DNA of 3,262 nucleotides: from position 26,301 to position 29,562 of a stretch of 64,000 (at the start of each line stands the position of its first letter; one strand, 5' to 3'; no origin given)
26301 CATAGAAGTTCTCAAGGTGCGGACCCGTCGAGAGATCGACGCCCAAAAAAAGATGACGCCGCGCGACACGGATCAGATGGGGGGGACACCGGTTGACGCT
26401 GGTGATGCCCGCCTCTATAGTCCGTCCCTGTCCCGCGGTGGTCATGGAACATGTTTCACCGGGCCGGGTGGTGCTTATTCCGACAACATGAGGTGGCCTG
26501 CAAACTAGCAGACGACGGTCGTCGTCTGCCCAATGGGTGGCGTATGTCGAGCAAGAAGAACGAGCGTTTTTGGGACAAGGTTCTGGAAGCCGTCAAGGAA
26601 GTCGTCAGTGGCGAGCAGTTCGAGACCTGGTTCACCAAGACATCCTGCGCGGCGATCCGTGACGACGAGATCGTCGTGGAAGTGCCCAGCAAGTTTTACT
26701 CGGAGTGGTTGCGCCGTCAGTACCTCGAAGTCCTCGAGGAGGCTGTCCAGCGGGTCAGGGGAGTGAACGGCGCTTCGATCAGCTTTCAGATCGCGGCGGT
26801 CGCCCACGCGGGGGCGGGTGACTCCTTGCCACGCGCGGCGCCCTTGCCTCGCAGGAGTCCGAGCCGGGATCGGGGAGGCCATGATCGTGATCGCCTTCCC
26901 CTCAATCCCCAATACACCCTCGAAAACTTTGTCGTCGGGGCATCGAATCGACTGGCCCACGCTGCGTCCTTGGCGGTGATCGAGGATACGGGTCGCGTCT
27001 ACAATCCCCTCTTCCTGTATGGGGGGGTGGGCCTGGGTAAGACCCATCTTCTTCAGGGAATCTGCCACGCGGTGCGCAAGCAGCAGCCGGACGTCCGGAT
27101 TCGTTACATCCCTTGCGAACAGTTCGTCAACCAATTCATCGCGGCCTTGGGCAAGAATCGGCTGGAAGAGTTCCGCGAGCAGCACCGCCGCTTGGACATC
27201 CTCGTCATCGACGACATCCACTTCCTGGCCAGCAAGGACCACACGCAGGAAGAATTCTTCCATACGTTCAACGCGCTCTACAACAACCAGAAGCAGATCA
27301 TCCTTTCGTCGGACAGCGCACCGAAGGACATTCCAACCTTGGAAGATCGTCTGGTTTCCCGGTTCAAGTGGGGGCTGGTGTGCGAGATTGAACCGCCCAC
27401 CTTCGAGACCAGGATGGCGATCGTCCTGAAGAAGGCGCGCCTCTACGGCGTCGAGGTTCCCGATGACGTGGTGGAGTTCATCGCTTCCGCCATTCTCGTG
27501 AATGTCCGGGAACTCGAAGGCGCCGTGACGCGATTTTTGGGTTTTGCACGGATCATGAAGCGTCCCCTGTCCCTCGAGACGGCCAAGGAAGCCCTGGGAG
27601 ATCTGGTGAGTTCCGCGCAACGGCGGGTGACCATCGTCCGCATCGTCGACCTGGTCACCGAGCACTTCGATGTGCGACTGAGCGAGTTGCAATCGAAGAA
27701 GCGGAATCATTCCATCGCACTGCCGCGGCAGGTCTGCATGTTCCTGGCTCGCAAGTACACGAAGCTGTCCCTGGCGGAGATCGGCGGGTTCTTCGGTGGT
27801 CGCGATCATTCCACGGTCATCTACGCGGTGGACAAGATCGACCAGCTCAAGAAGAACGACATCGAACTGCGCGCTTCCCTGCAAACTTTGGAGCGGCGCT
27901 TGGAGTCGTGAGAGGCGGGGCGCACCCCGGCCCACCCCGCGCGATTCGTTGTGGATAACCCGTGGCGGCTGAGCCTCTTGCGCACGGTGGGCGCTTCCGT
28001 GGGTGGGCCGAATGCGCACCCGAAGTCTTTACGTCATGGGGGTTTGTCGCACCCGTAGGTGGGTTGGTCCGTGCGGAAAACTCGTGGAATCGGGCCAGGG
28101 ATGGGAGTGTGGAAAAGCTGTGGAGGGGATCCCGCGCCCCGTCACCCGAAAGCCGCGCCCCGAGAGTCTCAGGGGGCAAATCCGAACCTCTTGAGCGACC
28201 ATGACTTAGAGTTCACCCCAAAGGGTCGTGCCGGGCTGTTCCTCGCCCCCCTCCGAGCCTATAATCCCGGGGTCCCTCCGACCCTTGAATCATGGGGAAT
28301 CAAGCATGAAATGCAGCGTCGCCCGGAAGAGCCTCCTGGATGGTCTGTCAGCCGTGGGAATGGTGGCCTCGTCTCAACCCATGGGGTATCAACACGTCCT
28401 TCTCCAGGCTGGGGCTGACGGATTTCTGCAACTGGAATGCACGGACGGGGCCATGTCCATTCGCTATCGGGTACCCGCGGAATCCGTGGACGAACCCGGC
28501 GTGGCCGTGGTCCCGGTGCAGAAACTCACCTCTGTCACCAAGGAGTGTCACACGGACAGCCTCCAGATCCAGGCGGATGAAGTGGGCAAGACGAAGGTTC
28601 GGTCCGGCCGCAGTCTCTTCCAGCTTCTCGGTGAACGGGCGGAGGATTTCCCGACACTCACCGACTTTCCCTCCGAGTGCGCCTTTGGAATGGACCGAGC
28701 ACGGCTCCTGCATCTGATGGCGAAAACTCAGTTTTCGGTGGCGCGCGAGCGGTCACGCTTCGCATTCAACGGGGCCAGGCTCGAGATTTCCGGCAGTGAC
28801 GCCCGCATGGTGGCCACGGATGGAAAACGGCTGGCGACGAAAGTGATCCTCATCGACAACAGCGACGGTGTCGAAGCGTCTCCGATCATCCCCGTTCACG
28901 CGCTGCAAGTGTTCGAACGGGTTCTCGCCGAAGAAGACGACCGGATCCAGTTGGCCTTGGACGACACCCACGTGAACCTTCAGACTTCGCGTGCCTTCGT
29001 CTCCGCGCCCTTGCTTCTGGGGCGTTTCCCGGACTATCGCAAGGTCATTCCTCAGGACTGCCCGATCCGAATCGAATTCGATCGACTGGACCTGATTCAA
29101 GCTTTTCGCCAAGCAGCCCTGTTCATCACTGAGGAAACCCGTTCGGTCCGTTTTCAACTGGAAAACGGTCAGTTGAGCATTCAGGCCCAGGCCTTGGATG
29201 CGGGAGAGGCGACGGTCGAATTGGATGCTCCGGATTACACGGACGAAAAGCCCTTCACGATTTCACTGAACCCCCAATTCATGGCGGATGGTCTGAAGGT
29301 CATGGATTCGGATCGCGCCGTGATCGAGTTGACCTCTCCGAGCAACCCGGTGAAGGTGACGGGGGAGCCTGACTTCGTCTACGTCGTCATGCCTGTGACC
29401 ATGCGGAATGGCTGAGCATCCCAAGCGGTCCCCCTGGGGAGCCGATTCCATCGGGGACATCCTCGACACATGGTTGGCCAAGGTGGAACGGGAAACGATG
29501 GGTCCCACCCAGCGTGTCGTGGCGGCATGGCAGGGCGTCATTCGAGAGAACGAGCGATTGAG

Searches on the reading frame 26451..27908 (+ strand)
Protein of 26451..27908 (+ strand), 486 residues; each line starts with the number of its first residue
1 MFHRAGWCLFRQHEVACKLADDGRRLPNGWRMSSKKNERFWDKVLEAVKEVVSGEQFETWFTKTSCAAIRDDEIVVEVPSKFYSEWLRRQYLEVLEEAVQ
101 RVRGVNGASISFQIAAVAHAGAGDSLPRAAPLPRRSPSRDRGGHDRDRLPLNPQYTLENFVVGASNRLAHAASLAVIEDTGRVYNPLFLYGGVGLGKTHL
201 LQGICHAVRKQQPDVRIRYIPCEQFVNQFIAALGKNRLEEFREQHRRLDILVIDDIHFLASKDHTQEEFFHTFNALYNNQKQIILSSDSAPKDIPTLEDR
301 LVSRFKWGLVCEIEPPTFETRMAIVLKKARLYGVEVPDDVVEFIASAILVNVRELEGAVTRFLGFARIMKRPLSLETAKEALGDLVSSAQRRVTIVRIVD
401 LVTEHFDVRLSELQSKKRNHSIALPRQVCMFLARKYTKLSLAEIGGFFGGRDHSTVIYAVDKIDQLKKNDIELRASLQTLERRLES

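Call 80: search_protein_families(library=pfam, proteins=[window:26451-27908:+], max_evalue=0.00001)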
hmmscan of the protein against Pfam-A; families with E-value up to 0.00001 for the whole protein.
window:26451-27908:+ (486 aa): 5 families
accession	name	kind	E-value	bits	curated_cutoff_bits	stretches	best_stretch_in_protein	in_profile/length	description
PF00308.24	Bac_DnaA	-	1.6e-66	223.9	23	1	151-312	1-162/162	Bacterial DnaA ATPAse domain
PF08299.17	Bac_DnaA_C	-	9.9e-28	96.4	31.5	1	397-463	3-69/69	Bacterial dnaA protein helix-turn-helix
PF11638.13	DnaA_N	-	1.6e-14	53.8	24.6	1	39-100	2-64/65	DnaA N-terminal domain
PF01695.23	IstB_IS21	-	7.1e-10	39.2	24.1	1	168-287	80-193/238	IstB-like ATP binding protein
PF00004.35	AAA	-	2.6e-07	31.6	21.2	1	188-279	2-98/131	ATPase family associated with various cellular activities (AAA)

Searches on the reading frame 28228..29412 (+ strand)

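Call 80: search_protein_families(library=pfam, proteins=[window:28228-29412:+], max_evalue=0.00001)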
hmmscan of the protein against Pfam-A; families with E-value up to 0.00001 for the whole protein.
window:28228-29412:+ (395 aa): 3 families
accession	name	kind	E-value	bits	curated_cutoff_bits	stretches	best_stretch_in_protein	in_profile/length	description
PF02768.20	DNA_pol3_beta_3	-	3.7e-21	75.6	27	1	271-390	1-120/121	DNA polymerase III beta subunit, C-terminal domain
PF02767.21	DNA_pol3_beta_2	-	7e-18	65.4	27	1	158-269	5-116/116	DNA polymerase III beta subunit, central domain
PF00712.24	DNA_pol3_beta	-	7.2e-15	55.6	24.4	1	27-144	1-119/120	DNA polymerase III beta subunit, N-terminal domain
